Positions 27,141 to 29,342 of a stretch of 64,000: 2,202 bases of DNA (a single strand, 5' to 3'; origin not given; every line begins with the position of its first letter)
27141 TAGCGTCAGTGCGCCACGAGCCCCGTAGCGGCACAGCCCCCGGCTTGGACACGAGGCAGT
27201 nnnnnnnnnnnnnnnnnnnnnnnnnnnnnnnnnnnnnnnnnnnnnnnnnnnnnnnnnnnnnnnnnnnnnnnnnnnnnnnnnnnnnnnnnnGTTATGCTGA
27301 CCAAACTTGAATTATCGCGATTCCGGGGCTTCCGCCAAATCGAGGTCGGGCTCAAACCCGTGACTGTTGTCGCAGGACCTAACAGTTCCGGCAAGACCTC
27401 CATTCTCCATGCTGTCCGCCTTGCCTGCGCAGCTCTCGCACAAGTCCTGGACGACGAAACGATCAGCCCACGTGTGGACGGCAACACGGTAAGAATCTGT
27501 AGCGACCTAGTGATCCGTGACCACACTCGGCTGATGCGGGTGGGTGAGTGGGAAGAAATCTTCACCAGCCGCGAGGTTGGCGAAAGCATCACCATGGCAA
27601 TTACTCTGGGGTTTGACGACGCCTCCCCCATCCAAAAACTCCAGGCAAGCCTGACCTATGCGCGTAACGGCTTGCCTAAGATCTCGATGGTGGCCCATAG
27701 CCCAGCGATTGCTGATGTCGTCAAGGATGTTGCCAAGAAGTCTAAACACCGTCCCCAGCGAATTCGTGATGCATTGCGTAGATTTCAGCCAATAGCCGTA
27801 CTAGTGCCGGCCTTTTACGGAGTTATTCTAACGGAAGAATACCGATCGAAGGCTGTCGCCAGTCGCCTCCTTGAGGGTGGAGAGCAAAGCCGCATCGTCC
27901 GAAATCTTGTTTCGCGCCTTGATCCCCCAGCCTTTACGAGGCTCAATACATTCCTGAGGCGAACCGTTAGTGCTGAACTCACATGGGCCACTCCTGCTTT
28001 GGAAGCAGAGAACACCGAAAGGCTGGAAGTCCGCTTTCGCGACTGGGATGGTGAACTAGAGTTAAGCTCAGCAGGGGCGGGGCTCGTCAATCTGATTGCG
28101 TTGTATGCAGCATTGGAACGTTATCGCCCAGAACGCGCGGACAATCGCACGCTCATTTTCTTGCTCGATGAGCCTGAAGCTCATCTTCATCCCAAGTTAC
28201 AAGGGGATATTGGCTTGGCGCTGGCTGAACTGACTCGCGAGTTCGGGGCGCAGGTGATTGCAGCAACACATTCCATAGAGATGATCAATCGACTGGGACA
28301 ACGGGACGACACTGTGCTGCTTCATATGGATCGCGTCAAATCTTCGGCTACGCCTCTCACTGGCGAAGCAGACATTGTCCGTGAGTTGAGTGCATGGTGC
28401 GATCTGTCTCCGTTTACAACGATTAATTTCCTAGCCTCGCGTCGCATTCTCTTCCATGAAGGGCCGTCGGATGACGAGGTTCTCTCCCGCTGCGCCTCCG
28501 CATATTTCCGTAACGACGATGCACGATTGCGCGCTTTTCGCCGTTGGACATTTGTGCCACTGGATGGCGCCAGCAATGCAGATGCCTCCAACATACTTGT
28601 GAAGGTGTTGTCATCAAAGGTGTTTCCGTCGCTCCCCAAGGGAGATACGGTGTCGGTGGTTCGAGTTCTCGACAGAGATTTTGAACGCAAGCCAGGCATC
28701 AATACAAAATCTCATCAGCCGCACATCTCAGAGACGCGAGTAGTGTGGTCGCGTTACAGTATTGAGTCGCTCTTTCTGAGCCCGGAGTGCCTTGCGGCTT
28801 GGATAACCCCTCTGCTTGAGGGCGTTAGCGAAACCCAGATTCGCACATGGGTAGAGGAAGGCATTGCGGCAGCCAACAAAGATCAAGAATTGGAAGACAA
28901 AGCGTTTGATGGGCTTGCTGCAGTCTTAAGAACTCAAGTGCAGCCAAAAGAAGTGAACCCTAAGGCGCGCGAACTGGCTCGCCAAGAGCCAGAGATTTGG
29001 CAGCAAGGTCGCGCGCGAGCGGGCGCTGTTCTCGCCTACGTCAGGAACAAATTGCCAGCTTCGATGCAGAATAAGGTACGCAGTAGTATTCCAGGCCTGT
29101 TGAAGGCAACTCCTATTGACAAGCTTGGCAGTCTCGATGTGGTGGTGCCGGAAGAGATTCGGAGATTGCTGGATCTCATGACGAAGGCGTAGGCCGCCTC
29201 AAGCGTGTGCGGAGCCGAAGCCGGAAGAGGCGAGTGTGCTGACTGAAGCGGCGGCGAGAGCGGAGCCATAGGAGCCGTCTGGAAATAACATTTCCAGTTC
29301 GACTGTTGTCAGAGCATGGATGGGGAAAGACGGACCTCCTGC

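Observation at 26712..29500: Low-GC islet: tRNA-3'-like fragment, dead integrase stub and an intact OLD-family ATPase-TOPRIM nuclease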

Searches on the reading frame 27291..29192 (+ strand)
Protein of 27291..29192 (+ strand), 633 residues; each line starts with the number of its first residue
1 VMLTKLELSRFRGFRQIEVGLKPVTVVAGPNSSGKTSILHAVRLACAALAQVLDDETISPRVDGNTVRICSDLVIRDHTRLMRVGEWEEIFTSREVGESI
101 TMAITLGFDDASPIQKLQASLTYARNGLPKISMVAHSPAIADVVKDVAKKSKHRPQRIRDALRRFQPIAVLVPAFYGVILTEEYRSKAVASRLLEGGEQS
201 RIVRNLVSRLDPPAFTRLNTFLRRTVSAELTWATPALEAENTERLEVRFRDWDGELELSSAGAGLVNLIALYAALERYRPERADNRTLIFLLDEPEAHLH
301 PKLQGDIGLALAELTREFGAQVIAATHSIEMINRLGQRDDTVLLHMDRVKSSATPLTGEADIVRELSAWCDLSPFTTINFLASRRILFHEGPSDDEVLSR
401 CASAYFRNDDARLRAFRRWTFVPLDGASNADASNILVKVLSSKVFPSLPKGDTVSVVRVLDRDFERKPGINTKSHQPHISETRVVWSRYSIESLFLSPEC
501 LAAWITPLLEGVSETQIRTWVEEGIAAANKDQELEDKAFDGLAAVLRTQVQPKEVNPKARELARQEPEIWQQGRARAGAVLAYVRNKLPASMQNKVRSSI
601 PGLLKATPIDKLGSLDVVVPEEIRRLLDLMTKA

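Call 4: search_protein_families(library=pfam, proteins=[window:27291-29192:+], max_evalue=0.1)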
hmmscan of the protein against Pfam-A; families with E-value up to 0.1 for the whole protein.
window:27291-29192:+ (633 aa): 7 families
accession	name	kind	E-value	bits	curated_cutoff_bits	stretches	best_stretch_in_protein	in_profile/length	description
PF13175.12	AAA_15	-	2.5e-22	80.5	32.1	2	252-332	292-374/374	AAA ATPase domain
PF13304.12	AAA_21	-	1e-18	68.9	27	1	24-332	1-303/304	AAA domain, putative AbiEii toxin, Type IV TA system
PF02463.25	SMC_N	-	2.2e-08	34.2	40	1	2-335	1-205/220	RecF/RecN/SMC N terminal domain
PF13476.12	AAA_23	-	1.3e-06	29.7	27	1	5-48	1-45/201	AAA domain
PF11398.14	DUF2813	-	3.8e-06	27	21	1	2-47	2-47/372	Protein of unknown function (DUF2813)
PF13514.12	AAA_27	-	0.0047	17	22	1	3-43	3-47/206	AAA domain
PF13555.12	AAA_29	-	0.0097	16.1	27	1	10-42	11-42/61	P-loop containing region of AAA domain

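Call 5: search_protein_families(library=padloc, proteins=[window:27291-29192:+], max_evalue=0.1)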
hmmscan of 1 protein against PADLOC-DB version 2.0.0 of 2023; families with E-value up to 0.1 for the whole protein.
window:27291-29192:+ (633 aa): 155 families (the best 25 are shown)
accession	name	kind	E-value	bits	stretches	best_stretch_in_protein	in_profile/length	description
PDLC02979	AriA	-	1.9e-22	78.6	2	253-332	292-373/373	-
PDLC03878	NsnB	-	1.1e-21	75.9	1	2-335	1-284/345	-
PDLC02981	AriAB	-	5.2e-21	73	2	279-504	323-530/694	-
PDLC02980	AriA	-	1.2e-20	72.7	2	253-333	230-304/304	-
PDLC02358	Old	-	4.1e-18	63.5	2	267-404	267-405/578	Old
PDLC00067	GajA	-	8.2e-18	62.2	2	2-78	4-81/604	AAA ATPase domain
PDLC00082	GajA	-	1.4e-17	61.4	2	255-354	341-440/694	AAA ATPase domain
PDLC04135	mad3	-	2e-17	61.8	1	2-353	1-346/374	mads_3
PDLC00073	GajA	-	2.4e-17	61.2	2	3-49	3-50/589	AAA ATPase domain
PDLC00278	PtuA1|PtuA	-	2.9e-17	61.1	2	2-69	2-70/436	AAA ATPase domain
PDLC04178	HEC-01A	-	4.5e-17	60.2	2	2-55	8-61/399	-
PDLC00271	PtuA1|PtuA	-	1.6e-16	58.9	2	3-58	3-59/421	AAA ATPase domain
PDLC00070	GajA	-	2.9e-16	57.2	2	254-404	256-408/596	AAA ATPase domain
PDLC04180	HEC-01A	-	6e-16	56.6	2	264-364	258-354/382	-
PDLC00094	GajA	-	8.9e-16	55.4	2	2-46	2-46/569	AAA ATPase domain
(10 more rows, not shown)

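Call 9: search_protein_families(library=ncbifam, proteins=[window:27291-29192:+], max_evalue=1)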
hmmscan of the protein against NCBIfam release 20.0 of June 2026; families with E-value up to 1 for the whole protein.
window:27291-29192:+ (633 aa): 45 families (the best 25 are shown)
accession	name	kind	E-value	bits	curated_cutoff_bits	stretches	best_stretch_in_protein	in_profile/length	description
NF047739.1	antiphage_MADS3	equivalog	3.3e-12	46.3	420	2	2-55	1-55/427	methylation-associated defense system AAA family ATPase MAD3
NF041760.1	PtuA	equivalog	8.5e-12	44.7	500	2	2-50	51-100/524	retron Ec78 anti-phage system effector ATPase PtuA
TIGR00611.2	recf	equivalog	8e-08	31.8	172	1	3-47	1-46/339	DNA replication/repair protein RecF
NF038234.1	retron_eff_Eco8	equivalog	7.9e-06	24.7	250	1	253-398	240-391/679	retron Eco8 family effector endonuclease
NF040873.1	AztA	equivalog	2e-05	24.3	220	2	288-334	139-184/191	zinc ABC transporter ATP-binding protein AztA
NF010158.0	PRK13637.1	equivalog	9.8e-05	21.6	390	1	289-350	165-224/287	energy-coupling factor transporter ATPase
NF010068.0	PRK13548.1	equivalog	0.0001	21.5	261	1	284-355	159-227/261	heme ABC transporter ATP-binding protein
NF053563.1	Rkd4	equivalog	0.00013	20.3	860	1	3-45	3-46/747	arcadin-4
NF045487.1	ASRP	equivalog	0.00018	20.3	300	1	13-56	4-48/593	archaea-specific SMC-related protein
NF002572.0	PRK02224.1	equivalog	0.00038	18.9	1087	1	3-55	3-59/888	DNA double-strand break repair ATPase Rad50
NF010171.0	PRK13652.1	equivalog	0.0005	19.3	476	1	289-336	158-205/277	cobalt transporter ATP-binding subunit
TIGR03873.1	F420-0_ABC_ATP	hypoth_equivalog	0.00056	19.3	372.4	1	288-355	157-221/256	putative F420-0 ABC transporter ATP-binding protein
TIGR03864.1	PQQ_ABC_ATP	hypoth_equivalog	0.00069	19.1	302.25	1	289-354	153-215/236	ABC transporter, ATP-binding subunit, PQQ-dependent alcohol dehydrogenase system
TIGR04521.1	ECF_ATPase_2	equivalog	0.00084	18.5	330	1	289-354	165-228/279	energy-coupling factor transporter ATPase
NF008449.1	PRK11300.1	equivalog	0.001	18.4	362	1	287-338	172-223/255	high-affinity branched-chain amino acid ABC transporter ATP-binding protein LivG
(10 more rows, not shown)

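Call 11: search_solved_structures(query=window:27291-29192:+, max_evalue=0.01, show_alignments=3)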
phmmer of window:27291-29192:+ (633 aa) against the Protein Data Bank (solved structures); distinct sequences matched with E-value up to 0.01: 16.
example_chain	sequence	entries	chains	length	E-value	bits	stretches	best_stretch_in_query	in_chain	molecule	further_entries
6p74_A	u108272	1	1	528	1.7e-08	36.5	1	2-46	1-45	Putative ATP-dependent endonuclease of the OLD family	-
8ee4_A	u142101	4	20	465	3e-06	29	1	3-50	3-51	PtuA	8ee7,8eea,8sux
9kjx_B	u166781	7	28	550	6.2e-05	24.7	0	3-46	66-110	AAA family ATPase | Retron I-A effector PtuA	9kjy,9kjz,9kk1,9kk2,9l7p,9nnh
22bu_B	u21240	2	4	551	9.1e-05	24.1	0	5-63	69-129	AAA family ATPase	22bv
9vkz_A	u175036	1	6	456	0.00011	23.9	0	3-46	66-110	Retron Ec78 probable ATPase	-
9nnb_C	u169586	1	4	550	0.00016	23.3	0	3-46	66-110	Retron I-A effector PtuA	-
9vh1_D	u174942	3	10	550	0.00018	23.2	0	3-46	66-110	Retron Ec78 probable ATPase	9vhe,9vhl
9nnk_C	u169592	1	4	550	0.00021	22.9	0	3-46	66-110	Retreon I-A effector PtuA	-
9u9y_A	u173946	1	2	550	0.0008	21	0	3-46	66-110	AAA family ATPase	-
8wy4_A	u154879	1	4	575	0.00083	20.9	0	272-394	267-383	Endonuclease GajA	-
8jq9_B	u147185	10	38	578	0.00084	20.9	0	272-394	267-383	Endonuclease GajA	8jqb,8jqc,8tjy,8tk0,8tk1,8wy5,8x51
8j4t_A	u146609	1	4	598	0.00091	20.8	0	272-394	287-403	Endonuclease GajA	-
8sm3_A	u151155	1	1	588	0.00096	20.7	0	272-394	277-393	Endonuclease GajA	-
22et_E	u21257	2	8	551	0.00098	20.7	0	5-63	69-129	PtuA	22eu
8u7i_A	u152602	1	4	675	0.0014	20.2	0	272-394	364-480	Endonuclease GajA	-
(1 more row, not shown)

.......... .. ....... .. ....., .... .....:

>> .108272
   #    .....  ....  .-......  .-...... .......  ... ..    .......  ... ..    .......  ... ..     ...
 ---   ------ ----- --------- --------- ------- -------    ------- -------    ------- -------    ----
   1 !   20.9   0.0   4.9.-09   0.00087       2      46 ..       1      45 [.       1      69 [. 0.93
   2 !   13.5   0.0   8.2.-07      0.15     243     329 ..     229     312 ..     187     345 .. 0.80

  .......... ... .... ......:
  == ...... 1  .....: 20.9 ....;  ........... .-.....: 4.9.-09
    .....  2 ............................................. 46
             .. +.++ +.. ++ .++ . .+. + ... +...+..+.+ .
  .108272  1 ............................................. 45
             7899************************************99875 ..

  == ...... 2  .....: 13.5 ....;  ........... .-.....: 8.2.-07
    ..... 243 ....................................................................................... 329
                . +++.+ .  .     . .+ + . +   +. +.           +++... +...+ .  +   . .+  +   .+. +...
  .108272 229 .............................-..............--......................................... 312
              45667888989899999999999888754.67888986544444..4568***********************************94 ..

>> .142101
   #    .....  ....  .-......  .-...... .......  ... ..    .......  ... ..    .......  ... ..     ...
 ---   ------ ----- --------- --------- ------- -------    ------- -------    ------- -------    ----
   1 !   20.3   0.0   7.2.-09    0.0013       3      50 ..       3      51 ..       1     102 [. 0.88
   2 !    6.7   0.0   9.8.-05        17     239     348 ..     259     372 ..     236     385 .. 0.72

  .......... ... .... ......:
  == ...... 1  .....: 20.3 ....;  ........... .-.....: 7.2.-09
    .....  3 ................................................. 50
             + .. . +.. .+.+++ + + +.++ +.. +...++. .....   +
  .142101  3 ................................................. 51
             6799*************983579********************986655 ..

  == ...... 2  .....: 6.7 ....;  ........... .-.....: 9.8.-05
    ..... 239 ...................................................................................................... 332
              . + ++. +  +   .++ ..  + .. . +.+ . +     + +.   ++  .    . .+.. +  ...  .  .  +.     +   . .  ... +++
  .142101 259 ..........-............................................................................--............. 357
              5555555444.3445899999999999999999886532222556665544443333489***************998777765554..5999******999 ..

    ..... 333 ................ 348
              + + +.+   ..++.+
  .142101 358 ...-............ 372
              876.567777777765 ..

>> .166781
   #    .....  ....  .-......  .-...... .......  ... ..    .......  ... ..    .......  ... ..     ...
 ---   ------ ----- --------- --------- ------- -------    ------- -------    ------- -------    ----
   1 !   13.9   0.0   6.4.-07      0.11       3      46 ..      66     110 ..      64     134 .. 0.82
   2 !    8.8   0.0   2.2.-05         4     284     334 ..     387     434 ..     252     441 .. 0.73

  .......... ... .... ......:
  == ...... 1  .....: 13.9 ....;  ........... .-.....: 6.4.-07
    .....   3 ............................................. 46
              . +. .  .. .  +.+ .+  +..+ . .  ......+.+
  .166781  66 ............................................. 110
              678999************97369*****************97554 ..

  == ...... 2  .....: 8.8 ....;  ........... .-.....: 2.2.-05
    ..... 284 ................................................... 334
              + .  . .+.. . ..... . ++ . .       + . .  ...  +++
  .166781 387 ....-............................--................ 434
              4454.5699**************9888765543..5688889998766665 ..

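Call 12: find_homologous_proteins(query=window:27291-29192:+)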
Query window:27291-29192:+ (633 aa): 372 proteins with E <= 0.001 among 8000 candidates; the best 120 are listed.
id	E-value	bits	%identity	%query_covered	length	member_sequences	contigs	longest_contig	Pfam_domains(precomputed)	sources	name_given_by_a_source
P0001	0.0e+0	1395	100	100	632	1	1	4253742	PF11398.15,PF13175.13,PF13476.13,PF02463.26,PF13304.13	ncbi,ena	-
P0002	1.2e-255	868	62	100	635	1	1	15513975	PF11398.15,PF13175.13,PF13476.13,PF02463.26,PF13304.13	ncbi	ncbi:AAA family ATPase [Sorangium sp. So ce134]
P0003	1.4e-251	854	61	100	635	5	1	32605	PF13175.13,PF13476.13,PF02463.26,PF13304.13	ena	-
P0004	1.3e-244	831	60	99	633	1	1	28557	PF11398.15,PF13175.13,PF13476.13,PF02463.26,PF13304.13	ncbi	-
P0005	7.2e-239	812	60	99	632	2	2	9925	PF11398.15,PF13175.13,PF02463.26,PF13304.13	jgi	jgi:predicted ATPase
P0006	5.1e-217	740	54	99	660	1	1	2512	PF11398.15,PF13175.13,PF13476.13,PF02463.26,PF13304.13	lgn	-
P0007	7.4e-210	716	70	73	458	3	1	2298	PF11398.15,PF13175.13,PF02463.26,PF13304.13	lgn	-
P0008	2.4e-203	695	53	100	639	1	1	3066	PF11398.15,PF13175.13,PF02463.26,PF13304.13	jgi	jgi:hypothetical protein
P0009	1.9e-197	675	52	99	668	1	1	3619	PF13175.13,PF13476.13,PF02463.26,PF13304.13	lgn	-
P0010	1.7e-196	672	52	100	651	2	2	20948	PF11398.15,PF13175.13,PF13476.13,PF02463.26,PF13304.13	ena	-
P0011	5.1e-195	667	52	99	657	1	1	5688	PF13175.13,PF13476.13,PF02463.26,PF13304.13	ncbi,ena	-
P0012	3.3e-188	645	51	99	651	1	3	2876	PF11398.15,PF13175.13,PF13476.13,PF02463.26,PF13304.13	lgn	-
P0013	3.3e-188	645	50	100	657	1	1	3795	PF13175.13,PF13476.13,PF02463.26,PF13304.13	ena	-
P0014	1.8e-184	632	50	100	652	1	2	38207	PF11398.15,PF13175.13,PF13476.13,PF02463.26,PF13304.13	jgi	jgi:AAA ATPase domain/AAA domain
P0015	1.9e-183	629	49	100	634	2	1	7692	PF11398.15,PF13175.13,PF13476.13,PF02463.26,PF13304.13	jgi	jgi:hypothetical protein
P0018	6.4e-182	624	49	100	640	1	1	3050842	PF11398.15,PF13175.13,PF02463.26,PF13304.13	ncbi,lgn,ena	-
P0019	1.5e-181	623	50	100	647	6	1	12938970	PF11398.15,PF13175.13,PF13476.13,PF02463.26,PF13304.13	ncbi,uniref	ncbi:AAA family ATPase [Sorangium sp. So ce1335]|uniref:AAA family ATPase n=1 Tax=Sorangium sp. So c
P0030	5.7e-174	598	48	100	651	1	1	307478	PF11398.15,PF13175.13,PF13476.13,PF02463.26,PF13304.13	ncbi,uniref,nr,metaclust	ncbi:ATP-dependent nuclease [Hyalangium minutum]|uniref:Endonuclease GajA/Old nuclease/RecF-like AAA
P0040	3.5e-171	589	47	99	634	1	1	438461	PF11398.15,PF13175.13,PF13476.13,PF02463.26,PF13304.13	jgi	jgi:putative AbiEii toxin of type IV toxin-antitoxin system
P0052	2.5e-168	579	45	100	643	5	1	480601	PF11398.15,PF13175.13,PF13476.13,PF02463.26,PF13304.13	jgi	jgi:predicted ATPase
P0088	6.2e-159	548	46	100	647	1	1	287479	PF11398.15,PF13175.13,PF13476.13,PF02463.26,PF13304.13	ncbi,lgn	ncbi:MAG: AAA family ATPase [Polyangiaceae bacterium]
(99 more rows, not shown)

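Call 20: find_encoding_contigs(protein=P0001, flank=10000, max_places=3)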
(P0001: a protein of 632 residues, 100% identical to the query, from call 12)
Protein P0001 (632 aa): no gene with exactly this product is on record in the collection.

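Call 33: find_encoding_contigs(protein=P0030, flank=6000, max_places=2)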
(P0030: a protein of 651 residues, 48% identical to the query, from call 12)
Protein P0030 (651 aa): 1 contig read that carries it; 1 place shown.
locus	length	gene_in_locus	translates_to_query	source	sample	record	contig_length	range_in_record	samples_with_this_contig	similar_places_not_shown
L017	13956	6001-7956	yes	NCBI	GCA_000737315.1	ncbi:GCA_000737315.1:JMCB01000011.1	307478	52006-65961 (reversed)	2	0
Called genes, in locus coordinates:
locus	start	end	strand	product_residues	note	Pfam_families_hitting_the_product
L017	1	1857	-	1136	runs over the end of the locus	PF00069:Pkinase, PF07714:PK_Tyr_Ser-Thr, PF00400:WD40, PF23381:Beta-prop_IFT122_1st, PF23414:Beta-prop_EML_2, PF24105:Beta-prop_CAF1B_HIR1, PF24780:WD40_MABP1-WDR62_1st, PF24782:WD40_MABP1-WDR62_2nd, +112 more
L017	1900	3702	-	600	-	PF00871:Acetate_kinase, PF06130:PTAC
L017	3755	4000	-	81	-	-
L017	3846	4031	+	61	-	-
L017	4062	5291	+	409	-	PF04055:Radical_SAM, PF13186:SPASM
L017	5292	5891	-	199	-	PF00188:CAP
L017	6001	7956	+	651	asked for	PF02463:SMC_N (faint), PF11398:DUF2813 (faint), PF13175:AAA_15, PF13476:AAA_23 (weak), PF13304:AAA_21, PF13175:AAA_15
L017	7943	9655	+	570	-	PF19568:Spore_III_AA, PF25516:PTPase, PF01424:R3H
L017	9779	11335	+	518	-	PF09594:GT87 (weak), PF13231:PMT_2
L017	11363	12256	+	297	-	PF01739:CheR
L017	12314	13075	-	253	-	PF02463:SMC_N (faint), PF13476:AAA_23, PF13555:AAA_29 (weak), PF13175:AAA_15, PF13304:AAA_21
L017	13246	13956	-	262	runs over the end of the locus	PF09543:DUF2379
